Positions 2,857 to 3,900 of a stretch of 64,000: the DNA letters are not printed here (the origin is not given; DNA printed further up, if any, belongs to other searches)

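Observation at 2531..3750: RsbW/SpoIIAB-type kinase fused to an acylphosphatase domain, paired with an STAS antagonist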

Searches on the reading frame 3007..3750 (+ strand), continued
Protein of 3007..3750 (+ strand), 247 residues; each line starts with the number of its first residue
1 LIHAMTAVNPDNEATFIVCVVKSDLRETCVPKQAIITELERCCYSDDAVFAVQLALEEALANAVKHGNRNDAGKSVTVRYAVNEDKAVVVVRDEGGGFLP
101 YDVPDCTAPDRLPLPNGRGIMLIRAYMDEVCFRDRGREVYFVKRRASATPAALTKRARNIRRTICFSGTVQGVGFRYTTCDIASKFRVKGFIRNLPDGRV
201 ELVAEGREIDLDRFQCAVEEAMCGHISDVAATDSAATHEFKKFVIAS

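Call 52: search_protein_families(library=pfam, proteins=[P0121, P0150, P0151, P0171, P0203, P0127, P0142, P0161, P0221, P0143], max_evalue=0.001)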
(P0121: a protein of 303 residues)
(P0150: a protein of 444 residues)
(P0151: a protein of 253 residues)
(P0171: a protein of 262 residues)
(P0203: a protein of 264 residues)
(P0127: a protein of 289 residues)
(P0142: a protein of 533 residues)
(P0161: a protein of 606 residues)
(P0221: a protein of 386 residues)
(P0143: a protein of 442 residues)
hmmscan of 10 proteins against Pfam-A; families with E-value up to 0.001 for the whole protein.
P0121 (303 aa): 2 families
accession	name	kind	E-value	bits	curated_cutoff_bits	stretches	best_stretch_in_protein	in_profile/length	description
PF13581.12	HATPase_c_2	-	1.1e-54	184.3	27.4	2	181-299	5-127/127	Histidine kinase-like ATPase domain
PF02518.31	HATPase_c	-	8.5e-16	58.8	26.4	2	207-285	5-85/111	Histidine kinase-, DNA gyrase B-, and HSP90-like ATPase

P0150 (444 aa): 4 families
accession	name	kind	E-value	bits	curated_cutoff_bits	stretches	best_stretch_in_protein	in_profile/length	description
PF13581.12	HATPase_c_2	-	5.9e-33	114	27.4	1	7-128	2-127/127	Histidine kinase-like ATPase domain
PF10418.14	DHODB_Fe-S_bind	-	2.3e-13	50.1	23.9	1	398-434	1-40/41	Iron-sulfur cluster binding domain of dihydroorotate dehydrogenase B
PF00175.26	NAD_binding_1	-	2.8e-06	28.4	22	1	277-382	1-107/109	Oxidoreductase NAD-binding domain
PF02518.31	HATPase_c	-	0.00011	23.1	26.4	1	37-113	6-85/111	Histidine kinase-, DNA gyrase B-, and HSP90-like ATPase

P0151 (253 aa): 4 families
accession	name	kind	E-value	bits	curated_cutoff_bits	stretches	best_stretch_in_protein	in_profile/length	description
PF13581.12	HATPase_c_2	-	7.7e-29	100.7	27.4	1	12-128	7-127/127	Histidine kinase-like ATPase domain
PF01740.26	STAS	-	3.7e-12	46.4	22.6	1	147-250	2-106/106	STAS domain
PF02518.31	HATPase_c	-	2.2e-07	31.7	26.4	1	37-126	6-105/111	Histidine kinase-, DNA gyrase B-, and HSP90-like ATPase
PF13466.11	STAS_2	-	6.7e-07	29.8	29.2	1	158-237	1-79/80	STAS domain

P0171 (262 aa): 2 families
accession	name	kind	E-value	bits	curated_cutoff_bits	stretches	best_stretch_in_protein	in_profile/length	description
PF13581.12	HATPase_c_2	-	1.2e-29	103.4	27.4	1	2-124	1-127/127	Histidine kinase-like ATPase domain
PF02518.31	HATPase_c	-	4.9e-07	30.6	26.4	1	33-113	6-93/111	Histidine kinase-, DNA gyrase B-, and HSP90-like ATPase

P0203 (264 aa): 4 families
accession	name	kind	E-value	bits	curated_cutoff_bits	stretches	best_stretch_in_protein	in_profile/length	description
PF13581.12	HATPase_c_2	-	3.8e-22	79.1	27.4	1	33-131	25-127/127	Histidine kinase-like ATPase domain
PF01740.26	STAS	-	9.5e-13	48.3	22.6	1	151-255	3-106/106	STAS domain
PF02518.31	HATPase_c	-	3e-06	28.1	26.4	1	39-115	5-84/111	Histidine kinase-, DNA gyrase B-, and HSP90-like ATPase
PF13466.11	STAS_2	-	8.6e-06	26.3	29.2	1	163-242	1-79/80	STAS domain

P0127 (289 aa): 3 families
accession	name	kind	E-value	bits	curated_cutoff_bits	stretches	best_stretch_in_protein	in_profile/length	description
PF14294.11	DUF4372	-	1.1e-32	112.4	25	1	4-76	2-74/74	Domain of unknown function (DUF4372)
PF13581.12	HATPase_c_2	-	3.3e-25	89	27.4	1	92-199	12-123/127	Histidine kinase-like ATPase domain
PF02518.31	HATPase_c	-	4.2e-05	24.4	26.4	1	111-184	6-82/111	Histidine kinase-, DNA gyrase B-, and HSP90-like ATPase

P0142 (533 aa): 4 families
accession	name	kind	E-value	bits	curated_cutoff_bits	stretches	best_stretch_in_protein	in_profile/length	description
PF07228.17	SpoIIE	-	1e-38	133.6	25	1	200-378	5-190/192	Stage II sporulation protein E (SpoIIE)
PF13581.12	HATPase_c_2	-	3.5e-27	95.4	27.4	1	407-513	17-127/127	Histidine kinase-like ATPase domain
PF00072.30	Response_reg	-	3.7e-14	53.3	30.2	1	7-110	1-101/111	Response regulator receiver domain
PF02518.31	HATPase_c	-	7.9e-06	26.7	26.4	1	422-492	6-79/111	Histidine kinase-, DNA gyrase B-, and HSP90-like ATPase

P0161 (606 aa): 3 families
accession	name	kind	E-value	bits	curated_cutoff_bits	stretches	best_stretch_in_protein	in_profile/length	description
PF07228.17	SpoIIE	-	2.2e-41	142.4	25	1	146-332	4-191/192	Stage II sporulation protein E (SpoIIE)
PF13581.12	HATPase_c_2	-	2.2e-28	99.2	27.4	1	344-466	1-127/127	Histidine kinase-like ATPase domain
PF02518.31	HATPase_c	-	4.9e-06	27.4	26.4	1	375-455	6-93/111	Histidine kinase-, DNA gyrase B-, and HSP90-like ATPase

P0221 (386 aa): 3 families
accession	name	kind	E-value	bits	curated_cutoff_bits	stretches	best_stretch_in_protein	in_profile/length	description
PF00072.30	Response_reg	-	5e-37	126.9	30.2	2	131-242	1-110/111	Response regulator receiver domain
PF13581.12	HATPase_c_2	-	1.2e-26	93.6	27.4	1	276-382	17-127/127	Histidine kinase-like ATPase domain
PF02518.31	HATPase_c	-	4.3e-07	30.8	26.4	1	289-367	4-84/111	Histidine kinase-, DNA gyrase B-, and HSP90-like ATPase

P0143 (442 aa): 3 families
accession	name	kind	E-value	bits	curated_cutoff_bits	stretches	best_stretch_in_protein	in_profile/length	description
PF07228.17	SpoIIE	-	1.1e-31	110.8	25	1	118-303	3-191/192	Stage II sporulation protein E (SpoIIE)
PF13581.12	HATPase_c_2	-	1.5e-27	96.6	27.4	1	316-437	2-127/127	Histidine kinase-like ATPase domain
PF02518.31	HATPase_c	-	1.3e-05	26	26.4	1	344-419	4-82/111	Histidine kinase-, DNA gyrase B-, and HSP90-like ATPase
